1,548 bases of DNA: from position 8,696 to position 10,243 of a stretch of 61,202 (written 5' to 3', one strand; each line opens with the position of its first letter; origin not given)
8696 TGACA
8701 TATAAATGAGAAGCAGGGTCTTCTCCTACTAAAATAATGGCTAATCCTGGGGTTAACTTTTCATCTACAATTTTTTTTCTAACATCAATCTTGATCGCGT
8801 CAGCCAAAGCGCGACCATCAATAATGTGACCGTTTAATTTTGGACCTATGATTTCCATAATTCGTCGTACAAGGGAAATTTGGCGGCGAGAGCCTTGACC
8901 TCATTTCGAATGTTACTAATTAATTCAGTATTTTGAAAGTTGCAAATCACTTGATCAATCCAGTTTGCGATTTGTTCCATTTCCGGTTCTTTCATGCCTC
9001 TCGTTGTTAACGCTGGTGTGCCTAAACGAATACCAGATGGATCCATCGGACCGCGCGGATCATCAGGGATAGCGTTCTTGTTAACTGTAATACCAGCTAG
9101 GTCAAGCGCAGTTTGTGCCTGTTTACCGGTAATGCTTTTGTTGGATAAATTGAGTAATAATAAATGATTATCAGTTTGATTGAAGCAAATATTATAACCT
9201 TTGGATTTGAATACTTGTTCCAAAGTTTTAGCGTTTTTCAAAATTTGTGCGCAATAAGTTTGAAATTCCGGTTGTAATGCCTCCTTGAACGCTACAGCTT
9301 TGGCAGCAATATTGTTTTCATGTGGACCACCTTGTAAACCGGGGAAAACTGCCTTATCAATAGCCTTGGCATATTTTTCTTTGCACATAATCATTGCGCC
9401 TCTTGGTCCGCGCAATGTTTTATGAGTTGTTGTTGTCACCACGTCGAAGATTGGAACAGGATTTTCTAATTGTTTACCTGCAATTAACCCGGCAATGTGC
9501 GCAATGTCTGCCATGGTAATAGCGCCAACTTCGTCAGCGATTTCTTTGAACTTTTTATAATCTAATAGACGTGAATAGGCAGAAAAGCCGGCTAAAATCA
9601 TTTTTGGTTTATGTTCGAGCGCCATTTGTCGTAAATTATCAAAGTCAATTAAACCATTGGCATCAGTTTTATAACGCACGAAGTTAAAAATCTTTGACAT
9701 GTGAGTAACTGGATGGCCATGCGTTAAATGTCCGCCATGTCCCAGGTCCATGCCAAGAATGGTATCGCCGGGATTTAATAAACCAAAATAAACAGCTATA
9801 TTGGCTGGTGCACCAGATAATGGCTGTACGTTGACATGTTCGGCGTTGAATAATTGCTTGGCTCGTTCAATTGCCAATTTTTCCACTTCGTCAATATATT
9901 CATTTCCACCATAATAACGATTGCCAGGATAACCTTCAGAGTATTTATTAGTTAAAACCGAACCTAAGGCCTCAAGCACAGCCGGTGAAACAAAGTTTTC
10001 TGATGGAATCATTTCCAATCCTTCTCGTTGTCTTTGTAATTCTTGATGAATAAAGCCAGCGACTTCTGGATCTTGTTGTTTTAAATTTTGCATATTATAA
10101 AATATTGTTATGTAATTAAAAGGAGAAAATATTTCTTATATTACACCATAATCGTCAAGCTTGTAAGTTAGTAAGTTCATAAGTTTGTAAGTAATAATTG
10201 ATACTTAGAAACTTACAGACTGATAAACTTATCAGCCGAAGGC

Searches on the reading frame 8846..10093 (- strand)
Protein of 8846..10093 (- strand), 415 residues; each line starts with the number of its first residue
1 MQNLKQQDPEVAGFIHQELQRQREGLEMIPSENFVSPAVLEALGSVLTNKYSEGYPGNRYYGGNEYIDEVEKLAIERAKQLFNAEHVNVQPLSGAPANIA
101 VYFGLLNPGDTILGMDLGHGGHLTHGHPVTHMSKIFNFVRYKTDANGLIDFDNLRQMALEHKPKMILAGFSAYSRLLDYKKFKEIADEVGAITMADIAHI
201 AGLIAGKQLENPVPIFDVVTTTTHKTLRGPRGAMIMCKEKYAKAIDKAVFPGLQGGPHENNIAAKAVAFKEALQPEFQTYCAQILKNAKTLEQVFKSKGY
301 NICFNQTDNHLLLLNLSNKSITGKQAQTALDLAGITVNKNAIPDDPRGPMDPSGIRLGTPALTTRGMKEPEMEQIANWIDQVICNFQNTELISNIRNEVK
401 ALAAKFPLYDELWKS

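Call 7: search_protein_families(library=pfam, proteins=[window:8846-10093:-])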
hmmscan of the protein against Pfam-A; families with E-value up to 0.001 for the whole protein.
window:8846-10093:- (415 aa): 2 families
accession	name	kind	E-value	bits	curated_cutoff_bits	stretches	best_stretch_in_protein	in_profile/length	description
PF00464.25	SHMT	-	5.4e-163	542.7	27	1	4-379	1-399/399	Serine hydroxymethyltransferase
PF00155.27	Aminotran_1_2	-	6.5e-11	42.5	19.7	1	57-363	34-350/361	Aminotransferase class I and II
